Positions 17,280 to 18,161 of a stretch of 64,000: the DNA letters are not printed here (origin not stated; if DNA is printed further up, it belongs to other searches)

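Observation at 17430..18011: DprA/Smf-like SLOG-domain protein as terminal gene of a methyltransferase/helicase operon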

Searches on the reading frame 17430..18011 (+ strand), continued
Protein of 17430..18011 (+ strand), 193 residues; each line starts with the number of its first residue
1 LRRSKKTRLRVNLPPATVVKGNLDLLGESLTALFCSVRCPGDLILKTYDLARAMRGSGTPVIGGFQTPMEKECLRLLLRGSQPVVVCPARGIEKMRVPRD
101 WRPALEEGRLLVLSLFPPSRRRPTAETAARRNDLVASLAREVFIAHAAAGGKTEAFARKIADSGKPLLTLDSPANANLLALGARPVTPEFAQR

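Call 27: find_encoding_contigs(protein=P0125, flank=10000, max_places=3)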
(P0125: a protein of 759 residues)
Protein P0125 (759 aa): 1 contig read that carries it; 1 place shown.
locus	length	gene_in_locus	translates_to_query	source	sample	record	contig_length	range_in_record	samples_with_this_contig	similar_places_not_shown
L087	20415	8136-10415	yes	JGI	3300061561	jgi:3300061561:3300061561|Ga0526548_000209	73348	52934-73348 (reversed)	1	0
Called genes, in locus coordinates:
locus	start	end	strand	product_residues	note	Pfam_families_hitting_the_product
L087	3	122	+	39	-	?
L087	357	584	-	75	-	-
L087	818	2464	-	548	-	PF00027:cNMP_binding, PF13450:NAD_binding_8 (faint), PF01946:Thi4 (faint), PF01266:DAO (faint), PF03486:HI0933_like (faint), PF07992:Pyr_redox_2, PF13738:Pyr_redox_3, PF00070:Pyr_redox, +1 more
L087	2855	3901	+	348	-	PF00884:Sulfatase, PF01663:Phosphodiest, PF01676:Metalloenzyme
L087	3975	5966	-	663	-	PF00270:DEAD, PF00271:Helicase_C, PF16124:RecQ_Zn_bind (weak)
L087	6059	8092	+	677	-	PF02687:FtsX, PF12704:MacB_PCD, PF02687:FtsX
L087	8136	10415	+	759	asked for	PF02481:DNA_processg_A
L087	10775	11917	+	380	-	PF00438:S-AdoMet_synt_N, PF02772:S-AdoMet_synt_M, PF02773:S-AdoMet_synt_C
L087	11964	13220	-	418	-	PF01595:CNNM, PF00571:CBS (weak), PF03471:CorC_HlyC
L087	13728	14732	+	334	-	PF03741:TerC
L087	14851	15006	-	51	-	-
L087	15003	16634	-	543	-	PF00209:SNF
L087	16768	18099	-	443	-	PF00375:SDF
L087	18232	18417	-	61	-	-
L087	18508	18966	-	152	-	-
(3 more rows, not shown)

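Call 28: find_encoding_contigs(protein=P0141, flank=10000, max_places=3)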
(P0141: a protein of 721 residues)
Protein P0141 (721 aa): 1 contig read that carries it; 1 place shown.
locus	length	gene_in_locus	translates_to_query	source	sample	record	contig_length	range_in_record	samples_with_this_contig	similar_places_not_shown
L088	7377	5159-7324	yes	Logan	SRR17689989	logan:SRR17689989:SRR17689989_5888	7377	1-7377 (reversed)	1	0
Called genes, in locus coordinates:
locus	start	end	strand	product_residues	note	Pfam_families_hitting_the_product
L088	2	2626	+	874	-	?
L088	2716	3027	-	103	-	-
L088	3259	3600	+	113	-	-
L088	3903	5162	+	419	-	PF02646:RmuC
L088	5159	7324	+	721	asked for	PF02481:DNA_processg_A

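Call 34: find_homologous_proteins(query=P0125, max_evalue=1e-10)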
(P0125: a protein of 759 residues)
Query P0125 (759 aa): 3 proteins with E <= 1e-10 among 8000 candidates.
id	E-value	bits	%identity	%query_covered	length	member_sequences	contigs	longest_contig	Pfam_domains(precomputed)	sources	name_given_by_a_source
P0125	0.0e+0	1731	100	100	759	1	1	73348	PF02481.22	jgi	jgi:hypothetical protein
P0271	1.4e-102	363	38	97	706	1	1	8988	PF02481.22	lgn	-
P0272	5.5e-20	90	27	62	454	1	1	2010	-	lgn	-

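Call 40: list_cluster_members(proteins=[P0001, P0009, P0028, P0125])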
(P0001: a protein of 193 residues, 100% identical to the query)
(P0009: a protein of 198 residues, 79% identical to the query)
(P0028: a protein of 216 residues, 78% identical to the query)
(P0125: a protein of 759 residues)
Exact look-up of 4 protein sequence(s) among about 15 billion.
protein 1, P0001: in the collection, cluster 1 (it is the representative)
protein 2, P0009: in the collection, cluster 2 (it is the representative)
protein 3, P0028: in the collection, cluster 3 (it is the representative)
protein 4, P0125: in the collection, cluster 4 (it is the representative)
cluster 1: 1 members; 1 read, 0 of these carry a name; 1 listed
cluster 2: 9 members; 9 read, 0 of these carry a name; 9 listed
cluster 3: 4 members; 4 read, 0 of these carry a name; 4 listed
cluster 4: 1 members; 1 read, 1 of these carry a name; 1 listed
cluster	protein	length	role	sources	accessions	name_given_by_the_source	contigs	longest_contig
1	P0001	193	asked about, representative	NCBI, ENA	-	-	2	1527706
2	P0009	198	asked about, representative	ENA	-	-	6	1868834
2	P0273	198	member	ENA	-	-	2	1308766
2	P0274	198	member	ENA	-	-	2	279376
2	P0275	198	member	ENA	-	-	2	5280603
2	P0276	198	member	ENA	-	-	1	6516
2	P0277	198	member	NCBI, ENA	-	-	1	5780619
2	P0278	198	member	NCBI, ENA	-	-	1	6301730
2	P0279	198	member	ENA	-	-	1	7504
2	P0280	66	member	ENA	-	-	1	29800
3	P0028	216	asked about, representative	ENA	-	-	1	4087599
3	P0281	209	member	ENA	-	-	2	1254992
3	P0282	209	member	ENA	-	-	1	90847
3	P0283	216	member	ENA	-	-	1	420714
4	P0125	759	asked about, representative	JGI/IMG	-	hypothetical protein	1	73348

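Call 41: predict_structure(alignment_id=A1)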
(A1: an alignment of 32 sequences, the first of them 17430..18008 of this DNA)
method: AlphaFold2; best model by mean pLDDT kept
length: 193 residues; sequences in the alignment: 32
mean_pLDDT: 90.6   pTM: 0.85
mean pLDDT of the five models: 90.6, 88.7, 88.1, 87.6, 66.9
residues with pLDDT >= 90: 157; 70-90: 21; 50-70: 9; < 50: 6
segments of 3 or more residues with pLDDT < 50: 1-3
pLDDT, mean of each block of 10 residues (from residue 1): 48 86 95 94 92 94 94 96 96 91 96 92 91 96 96 96 97 95 86 61
secondary structure, 60 per line:
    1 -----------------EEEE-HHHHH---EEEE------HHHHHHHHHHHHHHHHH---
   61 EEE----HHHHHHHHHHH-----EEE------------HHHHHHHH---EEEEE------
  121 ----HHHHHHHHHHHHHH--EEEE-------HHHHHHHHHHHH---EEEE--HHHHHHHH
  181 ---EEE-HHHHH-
elements in order: E18-21 H23-27 E31-34 H41-57 E61-63 H68-78 E84-86 H99-106 E110-114 H125-138 E141-144 H152-163 E167-170 H173-180 E184-186 H188-192

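Call 43: fold_search(model_id=the predicted structure, library=pdb)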
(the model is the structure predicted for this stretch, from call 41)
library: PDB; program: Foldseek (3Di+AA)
matches with E <= 10: 1375; with E <= 0.001: 33
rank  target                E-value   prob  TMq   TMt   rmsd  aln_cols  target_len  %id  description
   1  4ljl_A                1.2e-09  1.00  0.73  0.65   3.9       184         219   20  Structural insights into the unique single-stranded DNA binding mode of DNA processing protein A from Helicobacter pyl (released 2014-01-01)
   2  3uqz_C                1.6e-09  1.00  0.71  0.51   3.8       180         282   19  X-ray structure of DNA processing protein A (DprA) from Streptococcus pneumoniae (released 2012-08-29)
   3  4ljk_G                2.7e-09  1.00  0.71  0.65   4.2       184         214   21  Structural insights into the unique single-stranded DNA binding mode of DNA processing protein A from Helicobacter pyl (released 2014-01-01)
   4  3uqz_B                3.5e-09  1.00  0.73  0.52   4.0       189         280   18  X-ray structure of DNA processing protein A (DprA) from Streptococcus pneumoniae (released 2012-08-29)
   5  4ljr_A                3.5e-09  1.00  0.71  0.65   4.2       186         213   20  Structural insights into the unique single-stranded DNA binding mode of DNA processing protein A from Helicobacter pyl (released 2014-01-01)
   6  3uqz_A                4.4e-09  1.00  0.72  0.51   3.8       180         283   19  X-ray structure of DNA processing protein A (DprA) from Streptococcus pneumoniae (released 2012-08-29)
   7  4ljk_B                4.7e-09  1.00  0.72  0.65   4.1       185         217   20  Structural insights into the unique single-stranded DNA binding mode of DNA processing protein A from Helicobacter pyl (released 2014-01-01)
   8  4ljk_F                5.6e-09  1.00  0.71  0.63   4.2       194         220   20  Structural insights into the unique single-stranded DNA binding mode of DNA processing protein A from Helicobacter pyl (released 2014-01-01)
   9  5mll_A                8.6e-09  1.00  0.72  0.65   4.1       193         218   20  Structure of HpDprA at 1.9 Angstroms resolution (released 2017-12-20)
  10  3maj                  9.7e-09  1.00  0.73  0.42   3.4       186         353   22  Crystal structure of putative DNA processing protein DprA from Rhodopseudomonas palustris CGA009 (released 2010-05-12)
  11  5mll_B                1.1e-08  1.00  0.72  0.64   4.1       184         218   20  Structure of HpDprA at 1.9 Angstroms resolution (released 2017-12-20)
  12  8zva                  1.4e-08  1.00  0.73  0.48   3.3       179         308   16  structure of ShosA from E.coli APEC O1 (released 2025-04-09)
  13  4ljk_A                1.9e-08  1.00  0.71  0.64   4.2       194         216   20  Structural insights into the unique single-stranded DNA binding mode of DNA processing protein A from Helicobacter pyl (released 2014-01-01)
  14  4ljk_D                1.9e-08  1.00  0.71  0.65   4.2       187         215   20  Structural insights into the unique single-stranded DNA binding mode of DNA processing protein A from Helicobacter pyl (released 2014-01-01)
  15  9us2_C                6.9e-05  1.00  0.50  0.48   5.1       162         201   18  Crystal structure of YgdH from Neisseria meningitidis (released 2025-08-06)
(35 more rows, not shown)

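Call 48: search_solved_structures(query=A1, max_evalue=1, show_alignments=4)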
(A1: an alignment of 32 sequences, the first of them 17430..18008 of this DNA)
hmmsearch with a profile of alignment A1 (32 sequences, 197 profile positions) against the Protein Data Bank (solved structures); distinct sequences matched with E-value up to 1: 3.
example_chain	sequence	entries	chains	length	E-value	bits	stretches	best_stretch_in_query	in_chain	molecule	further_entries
3w8i_B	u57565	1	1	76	0.08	15.6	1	119-162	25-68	Serine/threonine-protein kinase MST4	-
3tpc_A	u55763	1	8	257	0.13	14.9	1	131-186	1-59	Short chain alcohol dehydrogenase-related dehydrogenase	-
4geh_B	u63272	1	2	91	0.14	14.8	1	119-160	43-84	Serine/threonine-protein kinase MST4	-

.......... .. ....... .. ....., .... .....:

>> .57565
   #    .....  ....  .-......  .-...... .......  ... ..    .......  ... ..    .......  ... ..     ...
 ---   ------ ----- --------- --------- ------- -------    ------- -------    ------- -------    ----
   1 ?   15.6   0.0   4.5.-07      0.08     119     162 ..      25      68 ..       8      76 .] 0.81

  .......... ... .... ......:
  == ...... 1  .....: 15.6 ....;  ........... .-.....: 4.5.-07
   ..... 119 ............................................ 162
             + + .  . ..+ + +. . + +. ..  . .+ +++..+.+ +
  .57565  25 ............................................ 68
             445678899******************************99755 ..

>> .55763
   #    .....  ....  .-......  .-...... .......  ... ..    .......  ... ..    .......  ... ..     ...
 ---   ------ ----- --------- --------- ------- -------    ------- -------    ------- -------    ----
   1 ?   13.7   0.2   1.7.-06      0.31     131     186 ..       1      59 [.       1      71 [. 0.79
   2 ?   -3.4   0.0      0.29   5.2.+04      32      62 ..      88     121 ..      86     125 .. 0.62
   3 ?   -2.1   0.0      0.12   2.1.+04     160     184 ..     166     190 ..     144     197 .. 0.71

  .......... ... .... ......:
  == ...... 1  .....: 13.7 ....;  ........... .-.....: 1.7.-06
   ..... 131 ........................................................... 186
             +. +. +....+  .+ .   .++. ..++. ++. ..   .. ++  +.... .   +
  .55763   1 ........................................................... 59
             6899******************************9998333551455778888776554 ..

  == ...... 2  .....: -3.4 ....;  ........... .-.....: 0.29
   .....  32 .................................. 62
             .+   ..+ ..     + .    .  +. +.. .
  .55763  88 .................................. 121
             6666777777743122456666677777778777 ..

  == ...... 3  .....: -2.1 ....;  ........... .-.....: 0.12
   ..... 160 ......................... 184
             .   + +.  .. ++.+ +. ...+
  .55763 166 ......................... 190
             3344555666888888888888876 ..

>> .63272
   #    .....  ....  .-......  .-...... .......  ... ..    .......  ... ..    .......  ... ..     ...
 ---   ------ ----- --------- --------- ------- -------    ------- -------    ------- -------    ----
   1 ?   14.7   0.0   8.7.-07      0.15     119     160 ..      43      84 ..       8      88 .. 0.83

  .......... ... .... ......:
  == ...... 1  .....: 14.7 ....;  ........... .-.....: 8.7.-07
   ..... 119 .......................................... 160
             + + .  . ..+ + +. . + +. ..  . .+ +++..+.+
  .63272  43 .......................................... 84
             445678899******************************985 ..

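Call 55: find_related_loci(query=A1, collection=viral_contigs, flank=10000)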
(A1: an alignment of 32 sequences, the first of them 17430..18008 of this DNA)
Query A1 (193 aa) in viral_contigs; peptide patterns used: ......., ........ (x = any residue, [..] = any of these).
5 stretches matched a pattern, but none encodes a relative of the query by tblastn (E <= 1e-3).

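Call 56: find_encoding_contigs(protein=P0270, flank=10000, max_places=2)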
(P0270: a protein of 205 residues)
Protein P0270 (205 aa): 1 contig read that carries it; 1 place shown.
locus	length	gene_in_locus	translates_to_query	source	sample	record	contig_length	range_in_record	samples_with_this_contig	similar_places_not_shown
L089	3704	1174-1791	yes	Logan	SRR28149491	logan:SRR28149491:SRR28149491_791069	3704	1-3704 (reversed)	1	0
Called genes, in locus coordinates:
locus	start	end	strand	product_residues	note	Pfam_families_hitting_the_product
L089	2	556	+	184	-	?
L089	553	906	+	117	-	PF21814:DUF6883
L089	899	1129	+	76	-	PF16277:DUF4926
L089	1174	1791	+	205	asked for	PF02481:DNA_processg_A (weak)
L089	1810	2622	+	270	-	PF04542:Sigma70_r2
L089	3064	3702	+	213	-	?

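Call 57: find_encoding_contigs(protein=P0202, flank=10000, max_places=2)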
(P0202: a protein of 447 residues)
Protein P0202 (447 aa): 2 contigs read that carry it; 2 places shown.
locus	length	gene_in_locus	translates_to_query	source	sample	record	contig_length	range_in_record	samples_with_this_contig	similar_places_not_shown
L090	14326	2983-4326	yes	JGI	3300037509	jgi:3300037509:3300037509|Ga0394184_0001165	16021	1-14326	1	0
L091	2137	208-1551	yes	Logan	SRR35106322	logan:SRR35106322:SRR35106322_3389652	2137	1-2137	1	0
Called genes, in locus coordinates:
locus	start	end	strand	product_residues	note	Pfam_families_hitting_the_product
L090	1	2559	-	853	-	?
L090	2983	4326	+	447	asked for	PF02481:DNA_processg_A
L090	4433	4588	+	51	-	PF01679:Pmp3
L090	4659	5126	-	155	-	PF00334:NDK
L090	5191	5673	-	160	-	PF00293:NUDIX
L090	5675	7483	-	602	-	PF06271:RDD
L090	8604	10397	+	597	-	PF00587:tRNA-synt_2b, PF04073:tRNA_edit, PF03129:HGTP_anticodon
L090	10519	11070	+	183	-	-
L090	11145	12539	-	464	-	PF10396:TrmE_N, PF12631:MnmE_helical, PF00350:Dynamin_N (faint), PF01926:MMR_HSR1, PF02421:FeoB_N (weak)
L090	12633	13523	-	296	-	PF00294:PfkB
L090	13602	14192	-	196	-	PF13083:KH_KhpA-B (weak), PF01424:R3H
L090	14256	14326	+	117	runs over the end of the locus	-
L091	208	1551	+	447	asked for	PF02481:DNA_processg_A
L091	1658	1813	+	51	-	PF01679:Pmp3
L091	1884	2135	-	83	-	?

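Call 59: find_related_loci(query=A2, collection=metagenome_contigs, flank=10000)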
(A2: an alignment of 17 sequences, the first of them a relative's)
Query A2 (1109 aa) in metagenome_contigs; peptide patterns used: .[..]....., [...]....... (x = any residue, [..] = any of these).
600 stretches matched a pattern (row limit reached: there are more); 514 encode a relative of the query (tblastn E <= 1e-3); the best 80 are kept; 80 distinct loci.
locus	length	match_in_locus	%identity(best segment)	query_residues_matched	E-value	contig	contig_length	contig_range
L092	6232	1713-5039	55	1-1105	0e+0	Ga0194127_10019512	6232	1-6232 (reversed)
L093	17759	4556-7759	60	1-1067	0e+0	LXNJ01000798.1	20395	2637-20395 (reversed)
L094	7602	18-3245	55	35-1105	0e+0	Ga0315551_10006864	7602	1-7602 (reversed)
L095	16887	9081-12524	54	1-1105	0e+0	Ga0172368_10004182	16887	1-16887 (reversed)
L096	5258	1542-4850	54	1-1108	0e+0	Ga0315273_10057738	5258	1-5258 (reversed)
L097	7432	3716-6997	56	1-1105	0e+0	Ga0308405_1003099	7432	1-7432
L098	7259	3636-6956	55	1-1108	0e+0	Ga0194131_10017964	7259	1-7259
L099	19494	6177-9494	53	1-1105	0e+0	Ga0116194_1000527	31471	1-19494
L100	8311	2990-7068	53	3-1105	0e+0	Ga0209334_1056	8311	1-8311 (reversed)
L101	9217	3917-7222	52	3-1105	0e+0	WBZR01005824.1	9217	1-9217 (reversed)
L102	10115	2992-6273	52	1-1108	0e+0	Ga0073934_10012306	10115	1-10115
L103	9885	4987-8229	51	1-1105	0e+0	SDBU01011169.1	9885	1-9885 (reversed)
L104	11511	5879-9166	52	1-1107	0e+0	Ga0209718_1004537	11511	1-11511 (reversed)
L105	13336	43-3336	51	1-1108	0e+0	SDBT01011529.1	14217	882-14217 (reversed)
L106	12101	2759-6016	52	1-1108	0e+0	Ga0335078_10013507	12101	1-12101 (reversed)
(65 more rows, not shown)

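Call 76: search_protein_families(library=padloc, proteins=[P0125, P0202], max_evalue=0.001)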
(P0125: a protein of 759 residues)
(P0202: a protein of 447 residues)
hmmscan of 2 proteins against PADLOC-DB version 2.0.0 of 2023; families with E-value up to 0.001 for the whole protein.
P0125 (759 aa): 4 families
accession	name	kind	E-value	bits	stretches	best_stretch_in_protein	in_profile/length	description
PDLC03628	REase_MTase_IIG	-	3.5e-47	159.1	2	212-501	467-757/1100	Type IIG restriction enzyme-methyltransferase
PDLC03927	PsyrA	-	5e-17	60.1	1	563-748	101-290/398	-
PDLC02643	DrmMI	-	1.9e-05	20.7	0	317-449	656-787/1347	DrmMI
PDLC02527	PglX|PglXI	-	0.00026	16.8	1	254-348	305-383/1332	PglX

P0202 (447 aa): 2 families
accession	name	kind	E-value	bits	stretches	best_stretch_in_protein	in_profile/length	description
PDLC03927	PsyrA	-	4.3e-16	57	1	253-440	100-293/398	-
PDLC03961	ShosA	-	0.00045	17.6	0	244-431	76-266/303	-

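Call 77: search_dna_similar(query=window:17430-18008:+, collection=plasmids, mode=protein, max_evalue=0.00001, max_rows=25)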
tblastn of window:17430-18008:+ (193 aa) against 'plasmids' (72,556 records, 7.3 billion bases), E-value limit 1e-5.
No match.

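Call 104: search_dna_similar(query=window:17430-18008:+, collection=phages, mode=protein, max_evalue=0.001, max_rows=10)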
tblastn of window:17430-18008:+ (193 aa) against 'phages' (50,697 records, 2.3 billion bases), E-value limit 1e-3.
No match.
